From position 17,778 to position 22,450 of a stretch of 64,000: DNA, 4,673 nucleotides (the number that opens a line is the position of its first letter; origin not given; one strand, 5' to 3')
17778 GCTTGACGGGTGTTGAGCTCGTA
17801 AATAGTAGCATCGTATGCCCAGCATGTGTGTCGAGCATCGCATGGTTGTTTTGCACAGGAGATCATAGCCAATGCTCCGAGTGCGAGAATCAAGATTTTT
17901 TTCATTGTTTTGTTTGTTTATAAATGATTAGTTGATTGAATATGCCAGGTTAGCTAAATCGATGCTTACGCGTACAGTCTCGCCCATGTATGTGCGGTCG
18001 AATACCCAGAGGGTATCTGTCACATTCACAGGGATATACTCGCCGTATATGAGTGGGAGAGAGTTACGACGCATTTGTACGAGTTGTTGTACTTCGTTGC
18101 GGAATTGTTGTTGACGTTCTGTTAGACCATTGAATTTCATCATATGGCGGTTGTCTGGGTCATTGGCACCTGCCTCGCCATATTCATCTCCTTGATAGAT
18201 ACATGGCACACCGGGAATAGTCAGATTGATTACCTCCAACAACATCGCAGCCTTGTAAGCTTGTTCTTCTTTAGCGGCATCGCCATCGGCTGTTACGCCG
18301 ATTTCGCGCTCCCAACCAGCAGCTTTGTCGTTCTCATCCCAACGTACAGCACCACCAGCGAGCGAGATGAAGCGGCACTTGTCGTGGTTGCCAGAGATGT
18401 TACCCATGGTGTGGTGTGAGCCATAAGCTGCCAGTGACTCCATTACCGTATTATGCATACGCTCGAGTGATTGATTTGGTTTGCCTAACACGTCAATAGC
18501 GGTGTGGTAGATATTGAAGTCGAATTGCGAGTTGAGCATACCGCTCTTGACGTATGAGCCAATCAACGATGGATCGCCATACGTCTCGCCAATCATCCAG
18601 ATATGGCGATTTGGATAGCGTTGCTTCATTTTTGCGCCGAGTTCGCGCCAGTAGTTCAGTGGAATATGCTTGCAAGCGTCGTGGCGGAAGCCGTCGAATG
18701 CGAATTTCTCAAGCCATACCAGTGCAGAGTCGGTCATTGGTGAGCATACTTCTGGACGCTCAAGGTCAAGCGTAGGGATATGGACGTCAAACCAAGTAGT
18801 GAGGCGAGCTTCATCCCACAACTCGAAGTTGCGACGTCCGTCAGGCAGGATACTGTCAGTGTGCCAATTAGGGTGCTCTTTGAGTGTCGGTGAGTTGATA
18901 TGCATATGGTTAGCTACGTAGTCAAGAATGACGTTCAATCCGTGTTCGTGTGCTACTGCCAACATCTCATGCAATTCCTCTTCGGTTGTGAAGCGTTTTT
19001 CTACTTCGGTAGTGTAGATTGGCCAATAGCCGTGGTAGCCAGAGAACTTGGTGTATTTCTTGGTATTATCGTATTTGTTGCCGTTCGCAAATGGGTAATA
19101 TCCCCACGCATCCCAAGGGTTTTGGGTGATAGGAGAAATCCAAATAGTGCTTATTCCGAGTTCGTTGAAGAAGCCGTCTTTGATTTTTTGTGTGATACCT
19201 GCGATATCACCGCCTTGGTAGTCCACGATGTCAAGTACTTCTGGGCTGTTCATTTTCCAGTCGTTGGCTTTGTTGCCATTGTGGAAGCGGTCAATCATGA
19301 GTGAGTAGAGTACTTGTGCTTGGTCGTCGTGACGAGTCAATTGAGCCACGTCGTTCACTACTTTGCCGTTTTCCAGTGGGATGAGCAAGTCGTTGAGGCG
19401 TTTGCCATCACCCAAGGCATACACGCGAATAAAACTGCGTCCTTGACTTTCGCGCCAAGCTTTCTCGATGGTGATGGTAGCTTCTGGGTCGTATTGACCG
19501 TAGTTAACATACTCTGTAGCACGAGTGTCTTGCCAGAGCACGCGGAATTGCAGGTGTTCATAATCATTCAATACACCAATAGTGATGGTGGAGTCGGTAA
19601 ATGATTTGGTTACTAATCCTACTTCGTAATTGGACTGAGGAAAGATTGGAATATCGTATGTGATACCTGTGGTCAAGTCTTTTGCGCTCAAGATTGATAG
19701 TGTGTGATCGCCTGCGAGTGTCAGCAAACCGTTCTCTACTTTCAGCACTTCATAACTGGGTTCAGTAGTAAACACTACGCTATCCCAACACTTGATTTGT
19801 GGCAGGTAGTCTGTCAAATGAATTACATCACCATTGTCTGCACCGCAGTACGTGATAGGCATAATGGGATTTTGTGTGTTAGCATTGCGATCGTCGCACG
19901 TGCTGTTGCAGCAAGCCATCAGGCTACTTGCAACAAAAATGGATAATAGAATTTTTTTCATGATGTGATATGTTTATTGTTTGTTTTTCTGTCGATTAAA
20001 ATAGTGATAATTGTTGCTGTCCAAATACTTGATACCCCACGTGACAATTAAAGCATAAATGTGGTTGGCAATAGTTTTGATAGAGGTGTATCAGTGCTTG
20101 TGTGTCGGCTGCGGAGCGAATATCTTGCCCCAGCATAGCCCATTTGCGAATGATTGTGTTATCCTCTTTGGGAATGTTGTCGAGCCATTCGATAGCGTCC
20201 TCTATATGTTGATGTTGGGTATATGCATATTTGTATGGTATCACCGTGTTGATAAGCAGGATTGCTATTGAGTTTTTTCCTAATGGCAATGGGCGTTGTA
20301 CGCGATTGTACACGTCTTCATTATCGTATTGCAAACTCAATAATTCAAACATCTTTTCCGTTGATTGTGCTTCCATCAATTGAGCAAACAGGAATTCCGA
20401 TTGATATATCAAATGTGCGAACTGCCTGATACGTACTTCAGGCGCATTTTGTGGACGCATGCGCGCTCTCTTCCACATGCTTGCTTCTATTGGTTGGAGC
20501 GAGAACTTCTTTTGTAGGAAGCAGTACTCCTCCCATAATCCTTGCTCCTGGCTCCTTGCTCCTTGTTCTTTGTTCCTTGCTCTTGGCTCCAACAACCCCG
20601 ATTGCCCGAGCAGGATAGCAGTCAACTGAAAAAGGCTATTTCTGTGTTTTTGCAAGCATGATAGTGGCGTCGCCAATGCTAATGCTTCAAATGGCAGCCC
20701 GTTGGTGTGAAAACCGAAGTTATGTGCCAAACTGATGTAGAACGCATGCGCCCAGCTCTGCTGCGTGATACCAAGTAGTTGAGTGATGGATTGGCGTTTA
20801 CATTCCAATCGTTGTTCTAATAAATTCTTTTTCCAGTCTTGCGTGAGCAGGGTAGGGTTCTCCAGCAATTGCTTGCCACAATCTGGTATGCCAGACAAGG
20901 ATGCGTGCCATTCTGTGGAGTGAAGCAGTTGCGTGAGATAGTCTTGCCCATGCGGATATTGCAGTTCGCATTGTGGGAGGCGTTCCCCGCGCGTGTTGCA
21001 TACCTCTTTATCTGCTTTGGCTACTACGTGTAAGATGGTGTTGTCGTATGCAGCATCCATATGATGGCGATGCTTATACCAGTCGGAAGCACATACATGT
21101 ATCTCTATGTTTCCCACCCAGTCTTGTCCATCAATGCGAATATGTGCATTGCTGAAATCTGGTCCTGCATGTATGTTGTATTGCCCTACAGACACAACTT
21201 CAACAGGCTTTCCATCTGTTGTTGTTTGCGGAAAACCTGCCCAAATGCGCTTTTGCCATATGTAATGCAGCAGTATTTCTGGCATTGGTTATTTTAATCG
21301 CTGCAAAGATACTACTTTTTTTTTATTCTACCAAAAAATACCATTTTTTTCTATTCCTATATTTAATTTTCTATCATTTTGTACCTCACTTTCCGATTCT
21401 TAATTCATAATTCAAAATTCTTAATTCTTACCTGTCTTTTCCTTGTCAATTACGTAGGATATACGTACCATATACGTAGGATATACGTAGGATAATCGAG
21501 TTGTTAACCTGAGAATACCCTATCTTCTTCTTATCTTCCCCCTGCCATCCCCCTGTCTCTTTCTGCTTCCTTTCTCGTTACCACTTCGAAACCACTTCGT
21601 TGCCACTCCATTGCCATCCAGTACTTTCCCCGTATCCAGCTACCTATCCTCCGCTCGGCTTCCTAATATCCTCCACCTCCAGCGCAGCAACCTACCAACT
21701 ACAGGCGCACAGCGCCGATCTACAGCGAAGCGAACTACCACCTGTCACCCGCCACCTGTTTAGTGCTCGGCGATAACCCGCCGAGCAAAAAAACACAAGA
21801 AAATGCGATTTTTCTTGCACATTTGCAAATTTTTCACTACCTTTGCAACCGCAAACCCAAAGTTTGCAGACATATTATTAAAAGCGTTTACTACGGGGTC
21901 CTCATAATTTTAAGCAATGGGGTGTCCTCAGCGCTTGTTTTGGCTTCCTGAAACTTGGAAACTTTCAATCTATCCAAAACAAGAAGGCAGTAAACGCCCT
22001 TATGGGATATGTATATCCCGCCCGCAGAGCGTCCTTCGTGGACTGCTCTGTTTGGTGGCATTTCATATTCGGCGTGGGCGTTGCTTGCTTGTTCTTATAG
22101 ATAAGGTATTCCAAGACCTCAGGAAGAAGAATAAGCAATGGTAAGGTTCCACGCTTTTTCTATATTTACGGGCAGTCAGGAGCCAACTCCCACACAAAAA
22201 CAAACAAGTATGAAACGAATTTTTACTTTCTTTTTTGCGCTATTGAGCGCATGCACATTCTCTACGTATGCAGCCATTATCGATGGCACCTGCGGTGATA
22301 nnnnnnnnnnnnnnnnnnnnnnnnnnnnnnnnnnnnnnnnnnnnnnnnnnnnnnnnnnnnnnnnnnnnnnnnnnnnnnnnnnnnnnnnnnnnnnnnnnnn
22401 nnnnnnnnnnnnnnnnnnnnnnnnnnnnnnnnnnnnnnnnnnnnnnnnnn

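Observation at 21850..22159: Second, diverged copy of the same element upstream of a BspA-like LRR gene, with helices preserved by compensatory changes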

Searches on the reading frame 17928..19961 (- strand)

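Call 12: search_protein_families(library=pfam, proteins=[window:17928-19961:-])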
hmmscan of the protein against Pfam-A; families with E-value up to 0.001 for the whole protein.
window:17928-19961:- (677 aa): 1 family
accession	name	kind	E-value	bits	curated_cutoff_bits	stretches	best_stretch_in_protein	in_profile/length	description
PF00128.31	Alpha-amylase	-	1.2e-39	137.2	22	1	222-609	3-361/446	Alpha amylase, catalytic domain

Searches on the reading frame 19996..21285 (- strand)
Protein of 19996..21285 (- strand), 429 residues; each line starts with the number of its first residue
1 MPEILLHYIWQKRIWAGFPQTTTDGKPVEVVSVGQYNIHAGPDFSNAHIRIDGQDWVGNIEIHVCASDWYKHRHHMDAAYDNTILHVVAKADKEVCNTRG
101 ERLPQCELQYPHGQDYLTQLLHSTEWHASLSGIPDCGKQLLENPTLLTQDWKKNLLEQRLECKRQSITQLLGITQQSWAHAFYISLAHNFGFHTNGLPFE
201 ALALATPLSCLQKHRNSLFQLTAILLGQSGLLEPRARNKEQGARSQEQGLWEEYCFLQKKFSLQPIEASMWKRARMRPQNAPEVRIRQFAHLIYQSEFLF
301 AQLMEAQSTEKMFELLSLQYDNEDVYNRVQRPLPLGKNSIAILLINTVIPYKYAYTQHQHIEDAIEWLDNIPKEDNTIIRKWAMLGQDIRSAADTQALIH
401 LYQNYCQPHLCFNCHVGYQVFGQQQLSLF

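Call 12: search_protein_families(library=pfam, proteins=[window:19996-21285:-])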
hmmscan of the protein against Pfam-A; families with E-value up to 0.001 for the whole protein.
window:19996-21285:- (429 aa): 1 family
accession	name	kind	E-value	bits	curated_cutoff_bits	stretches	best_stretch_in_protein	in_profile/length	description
PF11013.13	DUF2851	-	1.5e-108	363.6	25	1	3-376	1-374/375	Protein of unknown function (DUF2851)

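Call 42: search_protein_families(library=pfam, alignment_id=A4, max_evalue=0.001)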
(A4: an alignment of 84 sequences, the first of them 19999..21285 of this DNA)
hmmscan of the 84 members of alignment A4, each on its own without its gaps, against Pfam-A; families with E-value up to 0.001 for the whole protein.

A. member 1, window:19999-21285:- (429 aa): 1 family
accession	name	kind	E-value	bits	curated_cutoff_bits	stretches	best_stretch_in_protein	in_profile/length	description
PF11013.13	DUF2851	-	1.5e-108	363.6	25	1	3-376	1-374/375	Protein of unknown function (DUF2851)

B. families by the number of members that match (of 84 scanned): 150 families (the first 25 are shown)
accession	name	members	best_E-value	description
PF13173.12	AAA_14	6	9e-33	AAA domain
PF19583.5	ODP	4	1.4e-19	ODP family beta lactamase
PF00753.33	Lactamase_B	4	2.6e-07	Metallo-beta-lactamase superfamily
PF13191.12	AAA_16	4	3.8e-06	AAA ATPase domain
PF03781.23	FGE-sulfatase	3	9.1e-52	Sulfatase-modifying factor enzyme 1-like domain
PF13635.12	DUF4143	3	6.2e-31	Domain of unknown function (DUF4143)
PF00239.26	Resolvase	3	9.2e-30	Resolvase, N terminal domain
PF01637.24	ATPase_2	3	3e-19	ATPase domain predominantly from Archaea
PF00258.30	Flavodoxin_1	3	6.8e-07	Flavodoxin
PF03977.18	OAD_beta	2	6.8e-163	Na+-transporting oxaloacetate decarboxylase beta subunit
PF11013.13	DUF2851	2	1.3e-108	Protein of unknown function (DUF2851)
PF00158.32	Sigma54_activat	2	1.1e-69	Sigma-54 interaction domain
PF06250.17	YhcG_C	2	7e-59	YhcG PDDEXK nuclease domain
PF01025.24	GrpE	2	2e-43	GrpE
PF17761.7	DUF1016_N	2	6.5e-38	DUF1016 N-terminal domain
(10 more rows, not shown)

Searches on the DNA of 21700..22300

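Call 5: search_rna_families(source=window, start=21700, end=22300, threshold=evalue, max_evalue=10, show_alignments=3)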
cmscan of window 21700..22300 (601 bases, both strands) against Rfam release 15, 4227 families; matches with E-value up to 10: 4.
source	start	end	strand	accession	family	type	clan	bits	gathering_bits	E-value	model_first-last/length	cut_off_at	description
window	21785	21845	-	RF02074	STnc240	Gene; sRNA;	-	18.2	55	6.3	1-77/77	no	Enterobacterial sRNA STnc240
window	22023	22110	-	RF03073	RT-19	Gene; sRNA;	-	16.1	78.3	1.3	1-99/99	no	RT-19 RNA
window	21765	21793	+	RF01100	PK-BYV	Cis-reg;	-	15.7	50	1.4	2-30/40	no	3'-terminal pseudoknot in BYV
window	22073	22153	+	RF03313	mir-1468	Gene; miRNA;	-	15.2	95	7.3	1-86/86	no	mir-1468 microRNA precursor family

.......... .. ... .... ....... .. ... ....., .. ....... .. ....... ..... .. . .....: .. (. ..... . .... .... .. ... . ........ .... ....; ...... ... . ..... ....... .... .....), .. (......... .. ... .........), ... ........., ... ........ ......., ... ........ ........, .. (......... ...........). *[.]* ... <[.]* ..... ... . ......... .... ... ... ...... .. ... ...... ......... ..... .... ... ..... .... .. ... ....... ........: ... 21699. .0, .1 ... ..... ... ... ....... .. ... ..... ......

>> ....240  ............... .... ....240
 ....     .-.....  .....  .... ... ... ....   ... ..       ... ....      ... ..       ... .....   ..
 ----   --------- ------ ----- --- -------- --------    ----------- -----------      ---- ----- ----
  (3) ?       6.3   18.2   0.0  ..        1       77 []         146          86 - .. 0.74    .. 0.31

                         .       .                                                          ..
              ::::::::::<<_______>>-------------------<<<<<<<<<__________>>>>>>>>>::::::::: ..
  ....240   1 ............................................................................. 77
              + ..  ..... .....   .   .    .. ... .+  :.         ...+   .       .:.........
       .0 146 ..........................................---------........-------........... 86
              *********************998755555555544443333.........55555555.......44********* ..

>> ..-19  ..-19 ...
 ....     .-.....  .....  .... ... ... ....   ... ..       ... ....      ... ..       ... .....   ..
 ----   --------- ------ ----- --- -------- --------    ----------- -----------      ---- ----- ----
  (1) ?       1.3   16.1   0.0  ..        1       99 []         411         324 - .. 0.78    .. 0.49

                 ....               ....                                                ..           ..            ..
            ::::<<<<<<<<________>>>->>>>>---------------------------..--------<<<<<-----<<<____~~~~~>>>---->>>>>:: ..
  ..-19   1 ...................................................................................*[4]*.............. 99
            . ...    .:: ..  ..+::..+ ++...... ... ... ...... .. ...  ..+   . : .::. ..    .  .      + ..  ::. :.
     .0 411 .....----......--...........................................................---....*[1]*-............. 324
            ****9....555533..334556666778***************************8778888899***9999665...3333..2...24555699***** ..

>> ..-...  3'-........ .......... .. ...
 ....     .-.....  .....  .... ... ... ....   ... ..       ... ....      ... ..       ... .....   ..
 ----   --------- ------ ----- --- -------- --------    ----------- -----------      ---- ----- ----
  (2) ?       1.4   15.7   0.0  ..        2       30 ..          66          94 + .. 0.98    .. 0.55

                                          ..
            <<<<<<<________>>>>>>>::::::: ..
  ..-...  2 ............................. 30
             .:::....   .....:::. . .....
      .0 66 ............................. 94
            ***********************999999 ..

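Call 54: search_rna_families(source=window, start=22150, end=22230, threshold=evalue, max_evalue=10, show_alignments=3)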
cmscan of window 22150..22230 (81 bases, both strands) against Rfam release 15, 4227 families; matches with E-value up to 10: 2.
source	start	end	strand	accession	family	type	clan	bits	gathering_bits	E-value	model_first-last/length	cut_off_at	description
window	22177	22230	-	RF00459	MPMV_package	Cis-reg;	-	11.1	54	0.91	228-279/279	5'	Mason-Pfizer monkey virus packaging signal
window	22191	22216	+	RF02248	Six3os1_3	Gene; lncRNA;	-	6.6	40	8.5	46-75/75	no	Six3os1 conserved region 3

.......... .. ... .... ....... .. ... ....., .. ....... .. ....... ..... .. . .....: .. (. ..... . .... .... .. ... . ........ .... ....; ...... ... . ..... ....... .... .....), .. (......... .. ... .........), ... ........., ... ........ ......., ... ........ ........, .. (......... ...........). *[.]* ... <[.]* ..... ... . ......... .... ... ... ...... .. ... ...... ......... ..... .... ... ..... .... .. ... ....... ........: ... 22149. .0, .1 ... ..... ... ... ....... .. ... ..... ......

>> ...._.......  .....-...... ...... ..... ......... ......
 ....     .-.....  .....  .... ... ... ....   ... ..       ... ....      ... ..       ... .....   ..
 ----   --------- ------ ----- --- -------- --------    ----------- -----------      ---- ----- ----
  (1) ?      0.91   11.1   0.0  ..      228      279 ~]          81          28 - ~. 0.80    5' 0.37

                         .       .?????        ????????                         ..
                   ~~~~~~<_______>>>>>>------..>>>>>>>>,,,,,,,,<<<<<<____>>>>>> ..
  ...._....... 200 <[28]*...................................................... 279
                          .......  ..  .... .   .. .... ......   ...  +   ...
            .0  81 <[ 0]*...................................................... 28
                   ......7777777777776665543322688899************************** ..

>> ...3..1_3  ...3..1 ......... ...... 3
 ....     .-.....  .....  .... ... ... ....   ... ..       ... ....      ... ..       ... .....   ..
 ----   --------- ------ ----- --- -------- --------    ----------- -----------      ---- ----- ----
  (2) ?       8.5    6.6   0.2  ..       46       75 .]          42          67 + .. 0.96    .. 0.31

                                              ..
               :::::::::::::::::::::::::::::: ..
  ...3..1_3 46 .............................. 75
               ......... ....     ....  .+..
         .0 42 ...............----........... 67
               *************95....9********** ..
